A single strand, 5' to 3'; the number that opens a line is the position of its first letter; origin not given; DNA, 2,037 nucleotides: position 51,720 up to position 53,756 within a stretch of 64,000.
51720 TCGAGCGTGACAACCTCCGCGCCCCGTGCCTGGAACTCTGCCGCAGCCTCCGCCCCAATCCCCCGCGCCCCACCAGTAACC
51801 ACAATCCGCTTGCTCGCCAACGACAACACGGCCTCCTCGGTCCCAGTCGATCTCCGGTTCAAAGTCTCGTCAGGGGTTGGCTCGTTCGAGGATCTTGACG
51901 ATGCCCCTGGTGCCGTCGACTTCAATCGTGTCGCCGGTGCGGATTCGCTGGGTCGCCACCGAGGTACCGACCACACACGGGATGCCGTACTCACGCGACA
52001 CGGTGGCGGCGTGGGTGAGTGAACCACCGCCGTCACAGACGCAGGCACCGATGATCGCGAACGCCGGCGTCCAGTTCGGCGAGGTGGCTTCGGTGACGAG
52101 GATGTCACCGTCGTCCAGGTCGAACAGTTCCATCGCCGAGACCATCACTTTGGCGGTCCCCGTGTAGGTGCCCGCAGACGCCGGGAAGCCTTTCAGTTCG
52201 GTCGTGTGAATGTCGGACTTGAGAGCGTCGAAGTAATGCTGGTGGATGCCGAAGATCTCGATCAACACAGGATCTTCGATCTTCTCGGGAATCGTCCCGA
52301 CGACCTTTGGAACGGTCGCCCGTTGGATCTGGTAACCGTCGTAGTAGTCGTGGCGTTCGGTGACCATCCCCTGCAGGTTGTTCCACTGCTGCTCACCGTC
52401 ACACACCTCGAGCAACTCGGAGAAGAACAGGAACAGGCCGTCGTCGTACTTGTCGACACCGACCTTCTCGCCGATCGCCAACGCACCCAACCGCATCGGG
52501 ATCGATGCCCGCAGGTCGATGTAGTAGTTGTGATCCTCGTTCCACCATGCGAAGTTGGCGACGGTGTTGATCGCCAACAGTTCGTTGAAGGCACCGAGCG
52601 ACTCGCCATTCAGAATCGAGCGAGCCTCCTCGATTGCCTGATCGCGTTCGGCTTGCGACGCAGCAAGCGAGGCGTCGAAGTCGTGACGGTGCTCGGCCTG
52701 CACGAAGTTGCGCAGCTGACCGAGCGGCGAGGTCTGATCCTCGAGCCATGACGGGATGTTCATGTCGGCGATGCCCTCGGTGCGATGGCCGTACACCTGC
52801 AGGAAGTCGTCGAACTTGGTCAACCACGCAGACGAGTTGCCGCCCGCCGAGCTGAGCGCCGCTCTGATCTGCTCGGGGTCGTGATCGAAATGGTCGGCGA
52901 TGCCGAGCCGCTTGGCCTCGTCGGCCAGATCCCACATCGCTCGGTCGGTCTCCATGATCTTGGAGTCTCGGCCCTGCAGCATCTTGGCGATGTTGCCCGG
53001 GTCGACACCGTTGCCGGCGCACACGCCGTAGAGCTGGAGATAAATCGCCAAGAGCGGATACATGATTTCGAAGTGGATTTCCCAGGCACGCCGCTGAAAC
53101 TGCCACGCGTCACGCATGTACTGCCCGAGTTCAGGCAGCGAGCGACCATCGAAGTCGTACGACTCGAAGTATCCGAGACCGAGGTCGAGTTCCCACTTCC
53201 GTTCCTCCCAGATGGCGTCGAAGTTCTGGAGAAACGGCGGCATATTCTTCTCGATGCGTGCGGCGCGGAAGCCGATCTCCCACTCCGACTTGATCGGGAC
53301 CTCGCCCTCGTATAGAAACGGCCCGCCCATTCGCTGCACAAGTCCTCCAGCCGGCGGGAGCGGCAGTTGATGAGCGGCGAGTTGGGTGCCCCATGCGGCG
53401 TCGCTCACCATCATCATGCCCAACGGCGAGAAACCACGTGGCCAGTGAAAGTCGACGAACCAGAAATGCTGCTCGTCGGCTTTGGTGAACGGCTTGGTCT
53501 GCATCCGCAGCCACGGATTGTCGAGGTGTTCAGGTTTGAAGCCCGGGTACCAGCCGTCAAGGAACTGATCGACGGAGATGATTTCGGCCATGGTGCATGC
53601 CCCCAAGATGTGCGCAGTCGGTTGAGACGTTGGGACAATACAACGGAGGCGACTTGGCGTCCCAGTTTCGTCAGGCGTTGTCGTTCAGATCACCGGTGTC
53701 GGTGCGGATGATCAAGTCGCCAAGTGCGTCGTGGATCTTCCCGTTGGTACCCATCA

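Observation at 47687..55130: Orphan phenylphosphate-synthase-A-like phosphotransferase behind two phosphatases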

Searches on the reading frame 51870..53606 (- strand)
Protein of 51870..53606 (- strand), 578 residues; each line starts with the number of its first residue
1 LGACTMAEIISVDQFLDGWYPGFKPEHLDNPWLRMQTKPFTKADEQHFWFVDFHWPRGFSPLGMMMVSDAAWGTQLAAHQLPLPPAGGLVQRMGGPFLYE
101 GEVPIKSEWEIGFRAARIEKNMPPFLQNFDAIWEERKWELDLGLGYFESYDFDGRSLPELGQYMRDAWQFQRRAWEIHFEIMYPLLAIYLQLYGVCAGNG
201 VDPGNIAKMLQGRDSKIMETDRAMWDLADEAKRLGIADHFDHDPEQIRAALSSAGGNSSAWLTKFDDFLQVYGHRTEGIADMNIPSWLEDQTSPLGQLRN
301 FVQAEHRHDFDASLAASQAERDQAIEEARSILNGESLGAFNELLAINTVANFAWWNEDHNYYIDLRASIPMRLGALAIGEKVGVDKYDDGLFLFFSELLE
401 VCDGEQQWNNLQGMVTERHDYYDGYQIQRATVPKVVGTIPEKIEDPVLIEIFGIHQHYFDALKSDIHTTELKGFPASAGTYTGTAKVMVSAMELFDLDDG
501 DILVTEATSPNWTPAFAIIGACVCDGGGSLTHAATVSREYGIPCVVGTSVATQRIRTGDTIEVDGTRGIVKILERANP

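Call 3: search_protein_families(library=pfam, proteins=[window:51870-53606:-])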
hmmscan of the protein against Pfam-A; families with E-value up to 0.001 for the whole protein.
window:51870-53606:- (578 aa): 1 family
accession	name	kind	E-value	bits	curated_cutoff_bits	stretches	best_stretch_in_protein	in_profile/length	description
PF00391.29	PEP-utilizers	-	1e-22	79.9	23.1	1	498-568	2-72/72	PEP-utilising enzyme, mobile domain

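Call 4: search_protein_families(library=ncbifam, proteins=[window:51870-53606:-])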
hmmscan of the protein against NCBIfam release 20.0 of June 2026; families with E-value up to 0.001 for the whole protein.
window:51870-53606:- (578 aa): 24 families
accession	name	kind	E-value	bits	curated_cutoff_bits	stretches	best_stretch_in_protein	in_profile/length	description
NF006153.0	PRK08296.1-5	subfamily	1.9e-67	228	578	2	426-575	454-608/608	hypothetical protein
NF006151.0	PRK08296.1-3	equivalog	3.3e-59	200.9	693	1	42-574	38-604/604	hypothetical protein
NF006150.0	PRK08296.1-2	subfamily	1.3e-55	188.8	650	2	435-576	464-608/633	hypothetical protein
NF006152.0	PRK08296.1-4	equivalog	2.9e-46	158.1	723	3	427-572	456-607/609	hypothetical protein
NF004878.0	PRK06241.1-3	subfamily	1.4e-39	135.9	945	1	219-574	547-890/891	phosphoenolpyruvate synthase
NF004877.0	PRK06241.1-2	subfamily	1e-38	133.3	866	1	261-573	570-868/869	phosphoenolpyruvate synthase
NF041857.1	RIF_Ptrans_rph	equivalog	1e-37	130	999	1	254-573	561-864/864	rifamycin-inactivating phosphotransferase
NF052632.1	undecylprod_RedH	equivalog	2.9e-32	111.6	1350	1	460-574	764-879/880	undecylprodigiosin ligase RedH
NF052631.1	prodigiosin_PigC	equivalog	1.4e-31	109.3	1300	2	440-572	748-881/883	prodigiosin ligase PigC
NF004881.0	PRK06241.2-2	equivalog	1e-30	106.8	883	1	241-576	573-893/898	phosphoenolpyruvate synthase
NF004879.0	PRK06241.1-4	equivalog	1.4e-30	106.2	976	1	264-573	573-868/868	phosphoenolpyruvate synthase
NF006149.0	PRK08296.1-1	equivalog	7.9e-28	97.1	730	1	111-573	104-567/568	hypothetical protein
NF004880.0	PRK06241.2-1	equivalog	3.3e-27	94.8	972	1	253-573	535-837/837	phosphoenolpyruvate synthase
NF005057.0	PRK06464.1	equivalog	5.6e-27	94.1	598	1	470-570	357-460/798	phosphoenolpyruvate synthase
TIGR01418.1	PEP_synth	equivalog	1.9e-25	89.4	739.75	1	471-570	354-456/784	pyruvate, water dikinase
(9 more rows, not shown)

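Call 7: find_related_loci(query=window:51870-53606:-, collection=genome_contigs, flank=10000)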
Query window:51870-53606:- (578 aa) in genome_contigs; peptide patterns used: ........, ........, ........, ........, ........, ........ (x = any residue, [..] = any of these).
135 stretches matched a pattern; 101 encode a relative of the query (tblastn E <= 1e-3); the best 80 are kept; 78 distinct loci.
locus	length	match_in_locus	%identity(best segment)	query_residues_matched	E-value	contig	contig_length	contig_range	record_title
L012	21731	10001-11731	99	1-577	0e+0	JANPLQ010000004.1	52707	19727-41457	MAG: Ilumatobacteraceae bacterium isolate VAR_48_metabat_91 VAR_48_k141_4367411, whole genome shotgun sequence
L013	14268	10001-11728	90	1-576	0e+0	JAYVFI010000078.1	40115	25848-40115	MAG: Ilumatobacteraceae bacterium isolate GL44_Down_metabinner_1 GL44_Down_metabinner_1_77, whole genome shotgun sequenc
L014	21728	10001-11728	82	2-576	0e+0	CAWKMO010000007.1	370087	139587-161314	MAG: Ilumatobacteraceae bacterium isolate MFD03066.bin.2.68 genome assembly, contig: contig_28532, whole genome shotgun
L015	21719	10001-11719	79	5-577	0e+0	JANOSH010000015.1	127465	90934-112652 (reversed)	MAG: Actinomycetes bacterium isolate VAR_4_concoct_295 VAR_4_k141_3617792, whole genome shotgun sequence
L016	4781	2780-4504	79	1-576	0e+0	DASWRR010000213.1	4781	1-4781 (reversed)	MAG TPA_asm: Ilumatobacteraceae bacterium isolate SMAG_U3527 k141_3633702, whole genome shotgun sequence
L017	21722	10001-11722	79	1-575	0e+0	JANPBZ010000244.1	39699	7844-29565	MAG: Ilumatobacteraceae bacterium isolate VAR_78_metabat_596 VAR_78_k141_3777298, whole genome shotgun sequence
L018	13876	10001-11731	76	1-576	0e+0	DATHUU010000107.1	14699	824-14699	MAG TPA_asm: Ilumatobacter sp. isolate SMAG_U16115 k141_212146, whole genome shotgun sequence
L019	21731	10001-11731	78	1-576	0e+0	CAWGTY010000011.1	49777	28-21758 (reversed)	MAG: uncultured Acidimicrobiaceae bacterium isolate MFD09779.bin.1.277 genome assembly, contig: contig_44399, whole geno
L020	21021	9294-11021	79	1-576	0e+0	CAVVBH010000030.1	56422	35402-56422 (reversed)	MAG: Ilumatobacteraceae bacterium isolate MFD09206.bin.2.157 genome assembly, contig: contig_61104, whole genome shotgun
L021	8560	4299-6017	78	2-575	0e+0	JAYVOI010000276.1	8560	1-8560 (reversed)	MAG: Ilumatobacteraceae bacterium isolate GL7_UP_metabat_28_sub GL7_UP_metabat_28_sub_275, whole genome shotgun sequence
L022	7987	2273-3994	79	3-577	0e+0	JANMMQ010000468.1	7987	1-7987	MAG: Ilumatobacteraceae bacterium isolate OTE_58_metabat_484 OTE_58_k141_2137307, whole genome shotgun sequence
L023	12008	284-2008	77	2-576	0e+0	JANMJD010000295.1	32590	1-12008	MAG: Actinomycetes bacterium isolate OTE_64_metabat_51 OTE_64_k141_1373657, whole genome shotgun sequence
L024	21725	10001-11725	78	2-576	0e+0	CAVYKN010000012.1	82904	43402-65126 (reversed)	MAG: uncultured Acidimicrobiales bacterium isolate MFD05567.bin.2.153 genome assembly, contig: contig_40375, whole genom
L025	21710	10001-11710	79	6-576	0e+0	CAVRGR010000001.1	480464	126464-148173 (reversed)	MAG: Ilumatobacteraceae bacterium isolate MFD05442.bin.1.64 genome assembly, contig: contig_3050, whole genome shotgun s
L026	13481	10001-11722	79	3-577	0e+0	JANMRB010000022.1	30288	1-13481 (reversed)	MAG: Ilumatobacteraceae bacterium isolate OTE_51_metabat_101_sub OTE_51_k141_3250588, whole genome shotgun sequence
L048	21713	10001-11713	70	6-576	0e+0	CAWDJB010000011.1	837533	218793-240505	MAG: uncultured Acidimicrobiales bacterium isolate MFD06298.bin.1.5 genome assembly, contig: contig_7387, whole genome s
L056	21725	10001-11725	68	2-576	0e+0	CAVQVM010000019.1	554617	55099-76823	MAG: uncultured bacterium isolate MFD09267.bin.1.232 genome assembly, contig: contig_2513, whole genome shotgun sequence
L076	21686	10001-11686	50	20-577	0e+0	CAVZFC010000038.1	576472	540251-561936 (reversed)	MAG: uncultured delta proteobacterium isolate MFD05684.bin.1.145 genome assembly, contig: contig_85434, whole genome sho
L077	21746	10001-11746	50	2-577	0e+0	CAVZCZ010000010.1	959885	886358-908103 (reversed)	MAG: uncultured Actinomycetota bacterium isolate MFD09267.bin.2.99 genome assembly, contig: contig_8635, whole genome sh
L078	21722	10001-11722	48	6-573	0e+0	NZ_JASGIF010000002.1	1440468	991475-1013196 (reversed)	MAG: Nocardioides sp. isolate 5N275 JMF-2111-06-0005.ont.bin.275_1, whole genome shotgun sequence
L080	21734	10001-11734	50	6-577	5e-180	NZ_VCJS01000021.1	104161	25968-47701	Nonomuraea basaltis strain 160415 NODE_21_length_104161_cov_19.8411, whole genome shotgun sequence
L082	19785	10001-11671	48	19-574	9e-175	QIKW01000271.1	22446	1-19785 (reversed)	MAG: Acidimicrobiia bacterium isolate SZUA-35 Ga0063293_10003292, whole genome shotgun sequence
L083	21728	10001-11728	49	6-578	5e-169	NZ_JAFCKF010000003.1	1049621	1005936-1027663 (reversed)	Bradyrhizobium tropiciagri strain SZCCT0338 NODE_3, whole genome shotgun sequence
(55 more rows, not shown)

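Call 12: find_homologous_proteins(query=window:51870-53591:-)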
Query window:51870-53591:- (573 aa): 675 proteins with E <= 0.001 among 8000 candidates; the best 120 are listed.
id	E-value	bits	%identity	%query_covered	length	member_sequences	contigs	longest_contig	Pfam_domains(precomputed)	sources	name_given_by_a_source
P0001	0.0e+0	1324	97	100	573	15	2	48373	PF00391.30,PF27448.1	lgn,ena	-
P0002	0.0e+0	1181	85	100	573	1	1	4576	PF00391.30,PF27448.1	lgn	-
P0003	0.0e+0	1174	85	100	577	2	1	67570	PF00391.30,PF27448.1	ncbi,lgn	-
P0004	0.0e+0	1155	84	100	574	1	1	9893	PF00391.30,PF27448.1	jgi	jgi:phosphohistidine swiveling domain-containing protein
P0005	0.0e+0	1129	82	100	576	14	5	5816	PF00391.30,PF27448.1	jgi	jgi:phosphohistidine swiveling domain-containing protein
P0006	0.0e+0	1123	82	100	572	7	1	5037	PF00391.30,PF27448.1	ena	-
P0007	0.0e+0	1120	81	100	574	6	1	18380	PF00391.30,PF27448.1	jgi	jgi:phosphohistidine swiveling domain-containing protein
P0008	0.0e+0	1099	80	100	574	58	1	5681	PF00391.30,PF27448.1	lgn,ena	-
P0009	0.0e+0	1092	79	100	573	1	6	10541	PF00391.30,PF27448.1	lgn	-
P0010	0.0e+0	1089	79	100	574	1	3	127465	PF00391.30,PF27448.1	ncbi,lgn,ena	-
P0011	0.0e+0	1088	78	100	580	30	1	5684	PF00391.30,PF27448.1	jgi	jgi:pyruvate,water dikinase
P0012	0.0e+0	1088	79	100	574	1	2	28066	PF00391.30,PF27448.1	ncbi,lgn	-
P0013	0.0e+0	1086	80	100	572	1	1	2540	PF00391.30,PF27448.1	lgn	-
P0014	0.0e+0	1086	79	100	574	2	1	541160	PF00391.30,PF27448.1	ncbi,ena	-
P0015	0.0e+0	1084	80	100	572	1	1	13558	PF00391.30,PF27448.1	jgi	jgi:pyruvate,water dikinase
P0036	0.0e+0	1062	78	100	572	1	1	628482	PF00391.30,PF27448.1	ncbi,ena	-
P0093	1.7e-279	947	69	100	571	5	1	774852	PF00391.30,PF27448.1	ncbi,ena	-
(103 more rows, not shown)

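Call 13: search_solved_structures(query=window:51870-53591:-, max_evalue=0.01, show_alignments=2)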
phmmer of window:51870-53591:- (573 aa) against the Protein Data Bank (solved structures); distinct sequences matched with E-value up to 0.01: 13.
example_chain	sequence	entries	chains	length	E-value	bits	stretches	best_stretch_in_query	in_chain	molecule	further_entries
5fbs_A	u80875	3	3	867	1.1e-31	113.5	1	258-569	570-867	Phosphoenolpyruvate synthase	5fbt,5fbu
5hv2_A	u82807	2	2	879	1.1e-31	113.5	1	258-569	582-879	Phosphoenolpyruvate synthase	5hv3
5hv1_A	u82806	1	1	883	1.1e-31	113.5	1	258-569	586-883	Phosphoenolpyruvate synthase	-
8a8e_A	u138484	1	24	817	4.6e-22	81.7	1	465-565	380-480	Phosphoenolpyruvate synthase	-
9dae_A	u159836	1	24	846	7.2e-20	74.5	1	466-565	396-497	Phosphoenolpyruvate synthase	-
2ols_A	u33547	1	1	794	1.9e-12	49.9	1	477-563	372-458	Phosphoenolpyruvate synthase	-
2e28_A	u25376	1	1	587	9.8e-08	34.4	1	480-565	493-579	Pyruvate kinase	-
5woy_A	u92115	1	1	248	2.4e-06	29.8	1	484-566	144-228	Phosphoenolpyruvate-protein phosphotransferase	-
2hro_A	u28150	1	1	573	1.7e-05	27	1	514-566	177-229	Phosphoenolpyruvate-protein phosphotransferase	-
2wqd_A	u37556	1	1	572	0.0015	20.6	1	517-565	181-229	PHOSPHOENOLPYRUVATE-PROTEIN PHOSPHOTRANSFERASE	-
3eza_A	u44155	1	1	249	0.0067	18.4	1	487-563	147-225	PHOSPHOTRANSFERASE SYSTEM, ENZYME I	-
1zym_A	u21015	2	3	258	0.0072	18.3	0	487-563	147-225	ENZYME I | Phosphoenolpyruvate-protein phosphotransferase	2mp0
1eza_A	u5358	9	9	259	0.0073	18.3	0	487-563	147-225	ENZYME I | PHOSPHOTRANSFERASE SYSTEM, ENZYME I | PROTEIN (PHOSPHOTRANSFER SYSTEM, ENZYME I)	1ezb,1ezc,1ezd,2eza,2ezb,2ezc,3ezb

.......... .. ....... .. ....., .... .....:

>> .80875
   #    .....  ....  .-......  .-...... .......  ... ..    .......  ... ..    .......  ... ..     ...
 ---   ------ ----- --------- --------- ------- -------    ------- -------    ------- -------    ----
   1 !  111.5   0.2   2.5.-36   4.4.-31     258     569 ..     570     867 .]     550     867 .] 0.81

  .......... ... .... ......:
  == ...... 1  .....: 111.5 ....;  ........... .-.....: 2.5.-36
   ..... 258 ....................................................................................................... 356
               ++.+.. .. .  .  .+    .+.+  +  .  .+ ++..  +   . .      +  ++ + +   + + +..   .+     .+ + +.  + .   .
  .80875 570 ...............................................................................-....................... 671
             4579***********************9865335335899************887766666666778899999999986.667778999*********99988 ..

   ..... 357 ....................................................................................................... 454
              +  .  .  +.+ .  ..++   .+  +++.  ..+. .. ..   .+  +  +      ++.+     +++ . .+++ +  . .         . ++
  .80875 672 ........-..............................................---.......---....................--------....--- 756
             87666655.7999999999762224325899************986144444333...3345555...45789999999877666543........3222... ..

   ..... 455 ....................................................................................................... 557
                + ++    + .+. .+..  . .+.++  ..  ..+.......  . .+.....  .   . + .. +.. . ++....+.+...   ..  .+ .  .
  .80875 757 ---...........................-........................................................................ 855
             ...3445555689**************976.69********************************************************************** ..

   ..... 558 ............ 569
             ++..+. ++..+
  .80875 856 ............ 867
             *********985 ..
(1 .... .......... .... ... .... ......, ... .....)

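Call 15: search_protein_families(library=pfam, proteins=[L083:11744-12814:+, L082:11661-12731:+, L078:11521-12801:+, L080:11395-12783:+, L077:11931-14258:+, L076:11565-12797:-, L083:12739-13533:+, L082:12728-13789:+, L077:9138-9983:+, L076:7918-9765:-])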
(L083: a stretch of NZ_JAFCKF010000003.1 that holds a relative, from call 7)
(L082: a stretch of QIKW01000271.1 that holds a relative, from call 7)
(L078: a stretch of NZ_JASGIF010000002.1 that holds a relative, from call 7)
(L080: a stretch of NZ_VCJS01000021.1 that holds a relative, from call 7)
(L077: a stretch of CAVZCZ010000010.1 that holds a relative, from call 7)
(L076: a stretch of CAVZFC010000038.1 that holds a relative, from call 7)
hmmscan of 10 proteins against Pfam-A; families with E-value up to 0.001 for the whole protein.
L083:11744-12814:+ (357 aa): 1 family
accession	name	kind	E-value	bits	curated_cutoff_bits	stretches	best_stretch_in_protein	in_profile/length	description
PF01326.24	PPDK_N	-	4.7e-94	315.8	27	1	21-337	3-320/328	Pyruvate phosphate dikinase, AMP/ATP-binding domain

L082:11661-12731:+ (357 aa): 4 families
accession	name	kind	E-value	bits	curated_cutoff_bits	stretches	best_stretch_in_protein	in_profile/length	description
PF00107.32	ADH_zinc_N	-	3.3e-17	63.1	31.8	1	193-319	1-128/129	Zinc-binding dehydrogenase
PF08240.17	ADH_N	-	2e-14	54.1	23.5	1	34-152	2-101/104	Alcohol dehydrogenase GroES-like domain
PF16912.11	Glu_dehyd_C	-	1.2e-07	31.9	34.9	1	161-355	3-209/211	Glucose dehydrogenase C-terminus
PF13602.12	ADH_zinc_N_2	-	3.8e-07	31.5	27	1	226-348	1-126/134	Zinc-binding dehydrogenase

L078:11521-12801:+ (427 aa): 1 family
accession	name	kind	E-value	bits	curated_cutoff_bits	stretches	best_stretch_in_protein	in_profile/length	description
PF01326.24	PPDK_N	-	3.9e-86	289.7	27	1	94-405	3-313/328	Pyruvate phosphate dikinase, AMP/ATP-binding domain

L080:11395-12783:+ (463 aa): 1 family
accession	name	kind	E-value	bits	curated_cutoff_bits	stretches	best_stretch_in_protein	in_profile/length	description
PF01326.24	PPDK_N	-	2.4e-84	283.9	27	1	130-441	3-314/328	Pyruvate phosphate dikinase, AMP/ATP-binding domain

L077:11931-14258:+ (776 aa): 1 family
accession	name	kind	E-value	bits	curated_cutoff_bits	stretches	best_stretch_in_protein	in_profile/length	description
PF00171.27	Aldedh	-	8.2e-141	470.1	23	1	318-767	10-459/461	Aldehyde dehydrogenase family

L076:11565-12797:- (411 aa): 0 families

L083:12739-13533:+ (265 aa): 2 families
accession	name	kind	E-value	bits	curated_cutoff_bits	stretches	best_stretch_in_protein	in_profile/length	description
PF00702.32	Hydrolase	-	1.3e-11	45.7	26.4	1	123-229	86-191/191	haloacid dehalogenase-like hydrolase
PF13419.12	HAD_2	-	1.3e-07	32.3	23.8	1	137-233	81-176/178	Haloacid dehalogenase-like hydrolase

L082:12728-13789:+ (354 aa): 1 family
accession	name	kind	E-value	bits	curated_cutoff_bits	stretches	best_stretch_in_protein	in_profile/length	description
PF01326.24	PPDK_N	-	2.8e-95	319.8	27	1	18-330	3-315/328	Pyruvate phosphate dikinase, AMP/ATP-binding domain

L077:9138-9983:+ (282 aa): 4 families
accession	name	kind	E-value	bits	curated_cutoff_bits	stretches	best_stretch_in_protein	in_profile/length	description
PF13561.12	adh_short_C2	-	2.6e-59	201.1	27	1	28-275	3-235/236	Enoyl-(Acyl carrier protein) reductase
PF00106.31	adh_short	-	1.4e-46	158.9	26.6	1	22-213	3-188/195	short chain dehydrogenase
PF08659.16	KR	-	7.5e-11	42.7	22.6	1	23-179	4-152/180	KR domain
PF23441.1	SDR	-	3.5e-06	27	27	1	22-274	10-254/258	SDR-like rossmann domain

L076:7918-9765:- (616 aa): 10 families
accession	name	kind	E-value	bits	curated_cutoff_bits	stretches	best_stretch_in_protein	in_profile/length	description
PF00158.32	Sigma54_activat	-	3.1e-67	225.9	20.2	1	275-441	1-167/168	Sigma-54 interaction domain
PF25601.1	AAA_lid_14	-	6.6e-24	84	27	1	447-522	1-76/87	AAA+ ATPase lid domain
PF14532.12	Sigma54_activ_2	-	9.8e-24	84.6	25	1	278-446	3-138/138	Sigma-54 interaction domain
PF00498.31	FHA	-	4.3e-16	59.6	20.7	1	63-127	2-67/67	FHA domain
PF02954.25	HTH_8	-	4.2e-14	52.4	22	1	565-603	2-40/42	Bacterial regulatory protein, Fis family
PF16697.10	Yop-YscD_cpl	-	3.8e-11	43.5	33.2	1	53-135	11-92/94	Inner membrane component of T3SS, cytoplasmic domain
PF07728.20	AAA_5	-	4.2e-06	27.2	22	1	298-417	1-123/139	AAA domain (dynein-related subfamily)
PF00493.29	MCM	-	2.3e-05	24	23.3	1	292-396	53-150/224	MCM P-loop domain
PF01078.27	Mg_chelatase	-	2.7e-05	24.1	20.3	0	287-321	13-47/207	Magnesium chelatase, subunit ChlI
PF07724.20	AAA_2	-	0.00012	22.6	27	1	297-401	4-109/166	AAA domain (Cdc48 subfamily)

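Call 27: find_encoding_contigs(protein=P0036, flank=10000, max_places=1)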
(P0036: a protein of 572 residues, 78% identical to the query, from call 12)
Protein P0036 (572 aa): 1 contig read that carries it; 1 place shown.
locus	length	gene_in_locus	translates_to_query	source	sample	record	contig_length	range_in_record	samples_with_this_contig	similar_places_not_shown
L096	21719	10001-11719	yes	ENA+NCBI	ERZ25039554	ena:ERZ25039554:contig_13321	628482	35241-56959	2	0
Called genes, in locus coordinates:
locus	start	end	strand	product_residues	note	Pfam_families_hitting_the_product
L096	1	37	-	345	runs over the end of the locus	PF00296:Bac_luciferase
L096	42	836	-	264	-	PF00561:Abhydrolase_1, PF12146:Hydrolase_4, PF12697:Abhydrolase_6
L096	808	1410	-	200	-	PF06684:AA_synth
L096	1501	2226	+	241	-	PF00392:GntR, PF07729:FCD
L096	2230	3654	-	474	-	PF11794:HpaB_N, PF03241:HpaB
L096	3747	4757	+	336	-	PF00903:Glyoxalase, PF22677:Ble-like_N (faint), PF22247:Diox-like_N (faint), PF00903:Glyoxalase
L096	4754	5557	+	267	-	PF01557:FAA_hydrolase (weak)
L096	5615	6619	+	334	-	PF00296:Bac_luciferase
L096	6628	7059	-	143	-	PF04075:F420H2_quin_red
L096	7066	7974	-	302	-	PF00135:COesterase, PF20434:BD-FAE, PF07859:Abhydrolase_3, PF00326:Peptidase_S9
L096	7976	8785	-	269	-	PF00106:adh_short, PF08659:KR, PF23441:SDR, PF13561:adh_short_C2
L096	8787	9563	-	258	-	PF00459:Inositol_P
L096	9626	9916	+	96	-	PF07045:DUF1330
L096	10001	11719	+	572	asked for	PF27448:Rph_4th, PF00391:PEP-utilizers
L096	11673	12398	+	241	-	PF01370:Epimerase (weak), PF13561:adh_short_C2, PF00106:adh_short, PF08659:KR (weak)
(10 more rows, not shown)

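Call 28: find_encoding_contigs(protein=P0093, flank=10000, max_places=1)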
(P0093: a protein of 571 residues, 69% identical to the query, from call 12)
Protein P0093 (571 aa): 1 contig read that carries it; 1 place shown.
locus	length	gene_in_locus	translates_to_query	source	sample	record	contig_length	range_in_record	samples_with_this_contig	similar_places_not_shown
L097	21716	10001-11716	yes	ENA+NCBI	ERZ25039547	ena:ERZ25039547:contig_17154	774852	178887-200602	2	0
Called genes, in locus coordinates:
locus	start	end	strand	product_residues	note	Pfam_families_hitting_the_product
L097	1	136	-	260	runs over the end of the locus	PF00135:COesterase (faint), PF20434:BD-FAE, PF07859:Abhydrolase_3, PF01738:DLH, PF12146:Hydrolase_4 (faint), PF00326:Peptidase_S9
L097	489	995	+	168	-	PF01557:FAA_hydrolase (weak)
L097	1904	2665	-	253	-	PF03328:HpcH_HpaI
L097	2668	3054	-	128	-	PF01042:Ribonuc_L-PSP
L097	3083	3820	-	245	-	PF03737:RraA-like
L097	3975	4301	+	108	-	PF01315:Ald_Xan_dh_C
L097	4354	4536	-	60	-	-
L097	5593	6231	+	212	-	PF20256:MoCoBD_2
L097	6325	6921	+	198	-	PF00903:Glyoxalase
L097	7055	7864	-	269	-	PF01557:FAA_hydrolase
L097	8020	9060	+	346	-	PF01717:Meth_synt_2, PF08267:Meth_synt_1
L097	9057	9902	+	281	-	PF00459:Inositol_P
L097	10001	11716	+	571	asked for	PF27448:Rph_4th, PF00391:PEP-utilizers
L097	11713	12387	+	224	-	PF00106:adh_short, PF04321:RmlD_sub_bind (weak), PF01370:Epimerase (weak), PF13561:adh_short_C2, PF08659:KR (weak)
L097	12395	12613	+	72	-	-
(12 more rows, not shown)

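Call 32: find_encoding_contigs(protein=L048:10001-11713:+, flank=10000, max_places=1)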
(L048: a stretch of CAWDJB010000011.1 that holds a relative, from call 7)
Protein L048:10001-11713:+ (571 aa): no gene with exactly this product is on record in the collection.

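Call 33: find_encoding_contigs(protein=L056:10001-11725:+, flank=10000, max_places=1)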
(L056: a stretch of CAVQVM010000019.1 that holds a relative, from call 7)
Protein L056:10001-11725:+ (575 aa): no gene with exactly this product is on record in the collection.
